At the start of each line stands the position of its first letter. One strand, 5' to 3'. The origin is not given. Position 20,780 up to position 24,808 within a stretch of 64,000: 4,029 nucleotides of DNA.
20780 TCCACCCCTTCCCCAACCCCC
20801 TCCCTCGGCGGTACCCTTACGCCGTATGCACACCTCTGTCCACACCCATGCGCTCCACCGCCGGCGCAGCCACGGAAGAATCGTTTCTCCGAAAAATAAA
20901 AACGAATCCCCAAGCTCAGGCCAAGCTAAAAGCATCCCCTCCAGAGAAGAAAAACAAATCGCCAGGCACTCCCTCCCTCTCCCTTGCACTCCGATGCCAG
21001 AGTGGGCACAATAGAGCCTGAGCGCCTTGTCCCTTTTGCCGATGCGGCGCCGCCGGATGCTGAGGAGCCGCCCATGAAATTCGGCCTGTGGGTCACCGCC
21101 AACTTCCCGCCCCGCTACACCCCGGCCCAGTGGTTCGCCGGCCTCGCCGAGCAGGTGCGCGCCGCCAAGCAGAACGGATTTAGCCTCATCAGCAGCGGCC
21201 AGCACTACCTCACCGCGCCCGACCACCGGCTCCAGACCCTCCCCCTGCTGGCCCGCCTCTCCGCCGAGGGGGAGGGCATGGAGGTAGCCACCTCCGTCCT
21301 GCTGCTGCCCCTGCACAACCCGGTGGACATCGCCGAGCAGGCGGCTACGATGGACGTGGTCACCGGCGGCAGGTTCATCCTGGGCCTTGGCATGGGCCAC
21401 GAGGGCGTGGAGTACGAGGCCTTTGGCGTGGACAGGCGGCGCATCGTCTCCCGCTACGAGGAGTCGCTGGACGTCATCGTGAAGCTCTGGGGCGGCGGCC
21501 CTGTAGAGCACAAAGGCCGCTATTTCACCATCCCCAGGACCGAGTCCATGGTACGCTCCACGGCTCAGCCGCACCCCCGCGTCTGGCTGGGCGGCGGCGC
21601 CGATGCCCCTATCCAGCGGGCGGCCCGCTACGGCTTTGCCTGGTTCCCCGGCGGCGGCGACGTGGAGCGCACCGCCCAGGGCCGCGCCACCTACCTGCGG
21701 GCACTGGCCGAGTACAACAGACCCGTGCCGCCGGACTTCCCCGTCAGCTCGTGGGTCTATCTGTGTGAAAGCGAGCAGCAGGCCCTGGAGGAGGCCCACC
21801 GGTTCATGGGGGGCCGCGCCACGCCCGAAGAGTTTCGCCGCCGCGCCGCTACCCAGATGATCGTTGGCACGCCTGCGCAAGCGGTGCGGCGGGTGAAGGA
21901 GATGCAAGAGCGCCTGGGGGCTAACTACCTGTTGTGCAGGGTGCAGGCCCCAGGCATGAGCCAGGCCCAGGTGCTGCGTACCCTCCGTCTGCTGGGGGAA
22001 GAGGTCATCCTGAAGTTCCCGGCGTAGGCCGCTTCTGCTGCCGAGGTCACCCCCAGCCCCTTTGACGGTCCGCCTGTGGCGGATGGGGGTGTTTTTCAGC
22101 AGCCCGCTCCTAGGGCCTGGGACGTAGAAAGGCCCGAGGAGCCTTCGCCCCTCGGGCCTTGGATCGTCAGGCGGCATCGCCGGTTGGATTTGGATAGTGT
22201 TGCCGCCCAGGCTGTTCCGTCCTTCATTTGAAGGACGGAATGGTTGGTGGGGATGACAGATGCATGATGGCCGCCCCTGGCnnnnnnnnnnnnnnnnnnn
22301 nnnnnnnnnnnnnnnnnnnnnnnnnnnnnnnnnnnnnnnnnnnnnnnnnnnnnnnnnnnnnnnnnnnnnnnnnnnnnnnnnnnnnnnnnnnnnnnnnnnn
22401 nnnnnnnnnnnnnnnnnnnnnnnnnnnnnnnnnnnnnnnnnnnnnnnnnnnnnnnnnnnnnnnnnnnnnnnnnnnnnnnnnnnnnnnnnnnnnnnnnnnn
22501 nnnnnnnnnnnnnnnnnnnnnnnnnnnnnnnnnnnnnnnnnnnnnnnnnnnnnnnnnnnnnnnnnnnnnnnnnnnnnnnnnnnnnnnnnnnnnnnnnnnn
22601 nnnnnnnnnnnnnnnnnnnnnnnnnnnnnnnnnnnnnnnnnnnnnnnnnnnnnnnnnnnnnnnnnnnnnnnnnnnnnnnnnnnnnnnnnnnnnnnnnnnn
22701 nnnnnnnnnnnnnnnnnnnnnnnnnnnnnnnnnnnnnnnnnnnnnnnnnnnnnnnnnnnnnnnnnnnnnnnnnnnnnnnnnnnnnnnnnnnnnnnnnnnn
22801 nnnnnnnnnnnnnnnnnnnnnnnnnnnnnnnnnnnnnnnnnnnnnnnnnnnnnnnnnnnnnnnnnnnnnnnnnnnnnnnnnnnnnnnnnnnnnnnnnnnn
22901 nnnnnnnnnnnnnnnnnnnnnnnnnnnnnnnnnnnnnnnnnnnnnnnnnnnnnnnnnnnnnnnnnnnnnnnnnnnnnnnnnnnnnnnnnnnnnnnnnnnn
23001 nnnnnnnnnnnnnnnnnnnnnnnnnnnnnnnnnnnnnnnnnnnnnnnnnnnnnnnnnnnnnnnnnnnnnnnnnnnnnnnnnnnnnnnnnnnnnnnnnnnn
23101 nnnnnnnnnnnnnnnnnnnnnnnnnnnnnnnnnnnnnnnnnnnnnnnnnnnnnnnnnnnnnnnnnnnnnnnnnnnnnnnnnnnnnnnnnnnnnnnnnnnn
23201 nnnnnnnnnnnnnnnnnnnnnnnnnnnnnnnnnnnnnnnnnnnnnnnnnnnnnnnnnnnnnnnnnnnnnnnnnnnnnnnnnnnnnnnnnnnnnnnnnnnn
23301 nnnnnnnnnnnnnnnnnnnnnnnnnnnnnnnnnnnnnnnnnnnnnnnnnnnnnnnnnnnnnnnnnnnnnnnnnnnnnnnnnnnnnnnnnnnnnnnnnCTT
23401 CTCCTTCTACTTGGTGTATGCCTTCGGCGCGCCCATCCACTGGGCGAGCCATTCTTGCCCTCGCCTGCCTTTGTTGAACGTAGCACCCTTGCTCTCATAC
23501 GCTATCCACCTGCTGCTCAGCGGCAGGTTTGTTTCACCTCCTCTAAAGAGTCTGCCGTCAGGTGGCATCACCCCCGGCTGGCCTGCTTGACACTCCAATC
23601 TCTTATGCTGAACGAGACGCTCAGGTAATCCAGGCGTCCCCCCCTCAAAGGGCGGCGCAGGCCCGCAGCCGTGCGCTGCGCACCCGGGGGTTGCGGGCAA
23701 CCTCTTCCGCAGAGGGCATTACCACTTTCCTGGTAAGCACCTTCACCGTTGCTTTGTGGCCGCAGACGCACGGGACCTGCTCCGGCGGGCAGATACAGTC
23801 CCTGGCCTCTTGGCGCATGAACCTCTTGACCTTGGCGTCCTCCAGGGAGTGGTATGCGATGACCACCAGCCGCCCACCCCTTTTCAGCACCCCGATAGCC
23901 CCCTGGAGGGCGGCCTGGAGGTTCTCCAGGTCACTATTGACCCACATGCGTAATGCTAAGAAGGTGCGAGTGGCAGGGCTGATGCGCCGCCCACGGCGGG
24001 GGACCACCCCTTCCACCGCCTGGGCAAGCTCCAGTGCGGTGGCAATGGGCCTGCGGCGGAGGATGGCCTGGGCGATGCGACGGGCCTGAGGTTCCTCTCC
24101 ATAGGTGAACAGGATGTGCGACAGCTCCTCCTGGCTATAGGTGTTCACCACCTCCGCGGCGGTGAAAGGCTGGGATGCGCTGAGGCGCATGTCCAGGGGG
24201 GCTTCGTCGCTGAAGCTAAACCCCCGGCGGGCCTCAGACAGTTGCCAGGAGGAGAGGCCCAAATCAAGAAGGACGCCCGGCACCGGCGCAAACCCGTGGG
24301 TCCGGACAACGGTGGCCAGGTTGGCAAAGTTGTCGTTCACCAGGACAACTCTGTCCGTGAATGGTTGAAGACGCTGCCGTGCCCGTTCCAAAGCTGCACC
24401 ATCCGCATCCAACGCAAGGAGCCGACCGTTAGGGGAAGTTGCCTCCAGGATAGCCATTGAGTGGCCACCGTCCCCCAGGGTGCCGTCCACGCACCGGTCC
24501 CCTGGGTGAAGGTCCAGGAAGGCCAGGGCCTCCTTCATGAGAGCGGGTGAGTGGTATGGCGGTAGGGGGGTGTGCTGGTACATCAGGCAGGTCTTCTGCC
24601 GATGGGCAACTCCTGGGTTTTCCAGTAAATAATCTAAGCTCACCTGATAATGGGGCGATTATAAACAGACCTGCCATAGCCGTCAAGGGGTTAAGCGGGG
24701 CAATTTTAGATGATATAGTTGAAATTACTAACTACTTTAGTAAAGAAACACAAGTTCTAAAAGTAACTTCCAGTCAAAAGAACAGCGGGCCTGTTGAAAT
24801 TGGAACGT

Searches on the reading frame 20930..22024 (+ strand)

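Call 43: search_protein_families(library=pfam, proteins=[window:20930-22024:+], max_evalue=0.00001)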
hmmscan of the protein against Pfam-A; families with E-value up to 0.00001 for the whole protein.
window:20930-22024:+ (365 aa): 1 family
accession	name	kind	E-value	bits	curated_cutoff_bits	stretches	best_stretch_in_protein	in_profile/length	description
PF00296.26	Bac_luciferase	-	1.2e-48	166.6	27.9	1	49-327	1-309/314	Luciferase-like monooxygenase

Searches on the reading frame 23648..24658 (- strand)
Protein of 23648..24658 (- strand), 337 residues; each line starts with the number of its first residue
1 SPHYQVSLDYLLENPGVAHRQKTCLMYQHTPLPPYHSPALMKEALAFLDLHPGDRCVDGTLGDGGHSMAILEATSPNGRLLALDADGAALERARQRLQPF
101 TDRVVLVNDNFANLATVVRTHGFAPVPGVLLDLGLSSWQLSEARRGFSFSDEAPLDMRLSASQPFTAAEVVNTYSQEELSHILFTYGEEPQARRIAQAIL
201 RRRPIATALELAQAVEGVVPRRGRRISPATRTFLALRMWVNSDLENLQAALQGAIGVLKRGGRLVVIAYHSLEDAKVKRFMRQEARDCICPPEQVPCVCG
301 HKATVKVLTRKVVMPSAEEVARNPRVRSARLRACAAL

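Call 43: search_protein_families(library=pfam, proteins=[window:23648-24658:-], max_evalue=0.00001)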
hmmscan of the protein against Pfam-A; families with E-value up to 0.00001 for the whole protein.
window:23648-24658:- (337 aa): 1 family
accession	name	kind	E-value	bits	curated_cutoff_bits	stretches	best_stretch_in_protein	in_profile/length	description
PF01795.25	Methyltransf_5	-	1.7e-99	333.7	27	1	36-334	4-306/309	MraW methylase family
